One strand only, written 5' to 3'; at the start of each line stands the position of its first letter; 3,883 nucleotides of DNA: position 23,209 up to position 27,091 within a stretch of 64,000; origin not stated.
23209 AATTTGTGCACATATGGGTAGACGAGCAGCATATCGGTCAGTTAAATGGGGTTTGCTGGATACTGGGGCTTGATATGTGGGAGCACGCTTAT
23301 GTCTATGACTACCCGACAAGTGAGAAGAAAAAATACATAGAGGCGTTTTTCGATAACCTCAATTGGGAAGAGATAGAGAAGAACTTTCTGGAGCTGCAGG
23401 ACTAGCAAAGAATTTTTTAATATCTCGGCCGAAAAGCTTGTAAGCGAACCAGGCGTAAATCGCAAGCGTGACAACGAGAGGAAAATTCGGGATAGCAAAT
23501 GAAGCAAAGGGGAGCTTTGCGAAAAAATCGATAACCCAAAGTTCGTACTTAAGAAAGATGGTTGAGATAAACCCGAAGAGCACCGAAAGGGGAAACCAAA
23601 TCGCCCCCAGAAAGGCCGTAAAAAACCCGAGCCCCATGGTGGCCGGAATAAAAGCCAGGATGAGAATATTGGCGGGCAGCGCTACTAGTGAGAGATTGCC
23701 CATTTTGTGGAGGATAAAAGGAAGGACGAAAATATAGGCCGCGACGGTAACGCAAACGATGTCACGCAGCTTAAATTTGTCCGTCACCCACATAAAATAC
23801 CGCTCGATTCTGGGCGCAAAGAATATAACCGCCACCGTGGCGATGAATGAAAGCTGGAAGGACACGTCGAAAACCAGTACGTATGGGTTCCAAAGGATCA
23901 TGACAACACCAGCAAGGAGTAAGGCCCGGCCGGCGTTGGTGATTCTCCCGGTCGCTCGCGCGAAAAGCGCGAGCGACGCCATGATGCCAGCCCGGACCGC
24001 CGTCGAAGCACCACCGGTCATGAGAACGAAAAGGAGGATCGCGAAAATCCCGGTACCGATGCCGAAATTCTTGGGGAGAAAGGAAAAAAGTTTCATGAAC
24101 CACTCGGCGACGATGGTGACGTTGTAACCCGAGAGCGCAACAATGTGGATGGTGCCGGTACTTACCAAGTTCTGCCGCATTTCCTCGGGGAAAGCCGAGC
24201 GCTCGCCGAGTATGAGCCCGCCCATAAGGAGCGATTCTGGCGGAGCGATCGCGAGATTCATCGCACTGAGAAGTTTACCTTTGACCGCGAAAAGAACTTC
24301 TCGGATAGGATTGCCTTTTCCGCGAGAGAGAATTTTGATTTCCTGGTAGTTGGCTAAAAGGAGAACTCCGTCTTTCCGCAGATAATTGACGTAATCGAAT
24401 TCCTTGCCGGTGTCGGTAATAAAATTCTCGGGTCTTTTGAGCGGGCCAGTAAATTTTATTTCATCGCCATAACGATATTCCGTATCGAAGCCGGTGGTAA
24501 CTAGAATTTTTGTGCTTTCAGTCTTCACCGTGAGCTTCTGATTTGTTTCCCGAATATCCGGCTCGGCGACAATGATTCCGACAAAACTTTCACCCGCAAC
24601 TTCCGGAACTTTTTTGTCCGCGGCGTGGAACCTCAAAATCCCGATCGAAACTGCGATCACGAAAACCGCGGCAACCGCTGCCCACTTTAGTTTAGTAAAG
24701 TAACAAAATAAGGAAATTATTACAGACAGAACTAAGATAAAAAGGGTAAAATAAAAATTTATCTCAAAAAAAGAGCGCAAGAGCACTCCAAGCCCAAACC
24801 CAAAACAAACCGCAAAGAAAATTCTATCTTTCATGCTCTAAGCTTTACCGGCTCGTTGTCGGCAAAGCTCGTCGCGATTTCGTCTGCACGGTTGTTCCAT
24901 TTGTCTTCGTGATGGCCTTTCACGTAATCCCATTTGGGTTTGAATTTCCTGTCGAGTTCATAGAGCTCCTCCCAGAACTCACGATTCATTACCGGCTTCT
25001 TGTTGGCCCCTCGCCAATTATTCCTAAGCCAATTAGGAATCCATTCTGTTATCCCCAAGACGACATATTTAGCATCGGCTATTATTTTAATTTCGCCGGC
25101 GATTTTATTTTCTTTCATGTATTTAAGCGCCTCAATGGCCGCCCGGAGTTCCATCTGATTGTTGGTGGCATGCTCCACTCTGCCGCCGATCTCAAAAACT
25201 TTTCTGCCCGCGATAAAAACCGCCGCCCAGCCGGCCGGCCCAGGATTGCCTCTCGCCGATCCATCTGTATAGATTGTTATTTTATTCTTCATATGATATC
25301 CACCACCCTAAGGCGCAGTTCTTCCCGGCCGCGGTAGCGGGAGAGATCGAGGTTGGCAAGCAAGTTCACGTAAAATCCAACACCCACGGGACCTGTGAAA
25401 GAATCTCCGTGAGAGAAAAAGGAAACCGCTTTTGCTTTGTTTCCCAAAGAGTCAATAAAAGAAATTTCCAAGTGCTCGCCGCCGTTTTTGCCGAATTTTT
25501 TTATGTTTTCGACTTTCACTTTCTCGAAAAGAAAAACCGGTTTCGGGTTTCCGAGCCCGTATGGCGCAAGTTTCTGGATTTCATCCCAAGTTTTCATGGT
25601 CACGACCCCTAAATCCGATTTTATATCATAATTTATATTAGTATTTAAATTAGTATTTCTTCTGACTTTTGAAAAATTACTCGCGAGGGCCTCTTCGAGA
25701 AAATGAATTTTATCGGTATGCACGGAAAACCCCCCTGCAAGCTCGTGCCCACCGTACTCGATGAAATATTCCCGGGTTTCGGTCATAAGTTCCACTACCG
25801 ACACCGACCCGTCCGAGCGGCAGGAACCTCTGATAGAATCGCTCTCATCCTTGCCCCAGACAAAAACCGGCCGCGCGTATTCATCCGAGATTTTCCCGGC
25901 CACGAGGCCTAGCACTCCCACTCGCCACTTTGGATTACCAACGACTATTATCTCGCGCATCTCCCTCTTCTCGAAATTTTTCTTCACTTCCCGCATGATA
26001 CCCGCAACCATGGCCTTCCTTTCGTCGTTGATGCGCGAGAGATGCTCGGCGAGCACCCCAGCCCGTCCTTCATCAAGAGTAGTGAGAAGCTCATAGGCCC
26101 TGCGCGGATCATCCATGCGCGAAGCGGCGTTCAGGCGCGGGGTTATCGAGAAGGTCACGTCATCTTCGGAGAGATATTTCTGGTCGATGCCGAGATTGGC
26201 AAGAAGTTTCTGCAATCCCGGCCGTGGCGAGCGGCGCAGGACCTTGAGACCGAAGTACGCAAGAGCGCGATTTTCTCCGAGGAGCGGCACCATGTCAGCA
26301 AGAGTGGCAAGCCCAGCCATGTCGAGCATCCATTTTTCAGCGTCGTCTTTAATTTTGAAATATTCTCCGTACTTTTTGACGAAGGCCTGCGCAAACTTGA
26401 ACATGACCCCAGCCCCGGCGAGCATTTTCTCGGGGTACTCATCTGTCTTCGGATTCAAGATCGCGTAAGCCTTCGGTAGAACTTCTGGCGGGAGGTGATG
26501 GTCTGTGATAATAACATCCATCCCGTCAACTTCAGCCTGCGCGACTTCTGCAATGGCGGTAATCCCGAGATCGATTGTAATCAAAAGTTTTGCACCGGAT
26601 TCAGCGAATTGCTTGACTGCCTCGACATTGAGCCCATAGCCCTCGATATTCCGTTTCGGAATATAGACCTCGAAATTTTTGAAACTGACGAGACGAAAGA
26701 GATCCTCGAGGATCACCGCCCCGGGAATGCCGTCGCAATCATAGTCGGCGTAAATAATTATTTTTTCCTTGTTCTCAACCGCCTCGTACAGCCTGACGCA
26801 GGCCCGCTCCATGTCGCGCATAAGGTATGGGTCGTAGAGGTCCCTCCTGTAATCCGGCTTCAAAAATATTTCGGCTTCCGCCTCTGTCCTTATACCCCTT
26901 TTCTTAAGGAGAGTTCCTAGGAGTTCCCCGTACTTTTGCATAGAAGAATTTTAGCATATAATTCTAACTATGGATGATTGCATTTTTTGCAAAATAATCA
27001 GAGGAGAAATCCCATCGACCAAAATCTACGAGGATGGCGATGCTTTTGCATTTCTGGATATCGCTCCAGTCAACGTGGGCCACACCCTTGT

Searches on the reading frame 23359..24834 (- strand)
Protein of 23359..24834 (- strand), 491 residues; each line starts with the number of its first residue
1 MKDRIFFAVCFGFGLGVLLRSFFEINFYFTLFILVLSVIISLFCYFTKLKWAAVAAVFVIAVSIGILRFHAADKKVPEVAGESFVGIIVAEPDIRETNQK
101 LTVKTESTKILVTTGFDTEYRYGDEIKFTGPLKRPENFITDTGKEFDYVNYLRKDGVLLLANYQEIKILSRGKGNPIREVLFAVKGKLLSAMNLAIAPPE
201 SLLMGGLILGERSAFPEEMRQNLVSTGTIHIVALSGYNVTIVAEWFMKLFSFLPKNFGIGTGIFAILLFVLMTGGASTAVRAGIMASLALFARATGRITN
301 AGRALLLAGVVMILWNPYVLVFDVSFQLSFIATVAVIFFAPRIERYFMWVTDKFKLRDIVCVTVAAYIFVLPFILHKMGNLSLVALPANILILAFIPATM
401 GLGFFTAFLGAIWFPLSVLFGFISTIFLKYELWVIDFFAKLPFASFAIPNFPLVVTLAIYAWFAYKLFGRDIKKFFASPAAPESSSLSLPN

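Call 8: search_protein_families(library=pfam, proteins=[window:23359-24834:-], max_evalue=0.001)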
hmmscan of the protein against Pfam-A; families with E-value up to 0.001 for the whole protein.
window:23359-24834:- (491 aa): 2 families
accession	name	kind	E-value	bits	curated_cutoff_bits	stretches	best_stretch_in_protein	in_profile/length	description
PF03772.21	Competence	-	1e-48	166.5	23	1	207-468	1-265/270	Competence protein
PF13567.11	DUF4131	-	5.6e-12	46.1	31.6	1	25-165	3-161/165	Domain of unknown function (DUF4131)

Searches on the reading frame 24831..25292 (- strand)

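Call 8: search_protein_families(library=pfam, proteins=[window:24831-25292:-], max_evalue=0.001)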
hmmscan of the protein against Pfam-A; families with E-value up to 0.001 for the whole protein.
window:24831-25292:- (153 aa): 1 family
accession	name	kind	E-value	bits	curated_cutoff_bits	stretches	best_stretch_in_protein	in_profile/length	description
PF00075.30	RNase_H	-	1e-35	123.4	25.8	1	3-142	2-138/141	RNase H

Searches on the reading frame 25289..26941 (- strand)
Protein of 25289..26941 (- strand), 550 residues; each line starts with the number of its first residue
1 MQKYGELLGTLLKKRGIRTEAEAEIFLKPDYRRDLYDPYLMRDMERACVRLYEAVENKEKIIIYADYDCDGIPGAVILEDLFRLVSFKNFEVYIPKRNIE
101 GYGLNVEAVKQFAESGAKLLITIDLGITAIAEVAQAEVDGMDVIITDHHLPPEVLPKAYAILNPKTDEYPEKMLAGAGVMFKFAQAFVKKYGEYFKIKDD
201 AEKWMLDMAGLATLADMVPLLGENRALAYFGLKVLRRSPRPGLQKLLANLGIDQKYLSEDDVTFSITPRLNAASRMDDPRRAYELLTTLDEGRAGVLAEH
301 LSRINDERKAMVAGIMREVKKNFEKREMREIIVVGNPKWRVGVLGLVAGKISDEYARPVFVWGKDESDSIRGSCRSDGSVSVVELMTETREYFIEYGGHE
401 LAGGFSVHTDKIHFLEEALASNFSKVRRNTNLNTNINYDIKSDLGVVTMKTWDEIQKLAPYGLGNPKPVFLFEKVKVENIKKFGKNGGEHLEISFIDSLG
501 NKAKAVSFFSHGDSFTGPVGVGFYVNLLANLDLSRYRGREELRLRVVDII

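Call 8: search_protein_families(library=pfam, proteins=[window:25289-26941:-], max_evalue=0.001)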
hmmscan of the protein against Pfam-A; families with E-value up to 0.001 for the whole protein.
window:25289-26941:- (550 aa): 3 families
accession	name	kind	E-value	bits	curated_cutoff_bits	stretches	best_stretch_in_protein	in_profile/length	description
PF01368.27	DHH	-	1.1e-20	74.6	28.1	1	60-202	1-114/125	DHH family, N-terminal domain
PF17768.7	RecJ_OB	-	3.9e-18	65.9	27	1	438-548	1-107/107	RecJ OB domain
PF02272.25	DHHA1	-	5e-09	37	25.9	1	333-420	6-97/102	DHHA1 domain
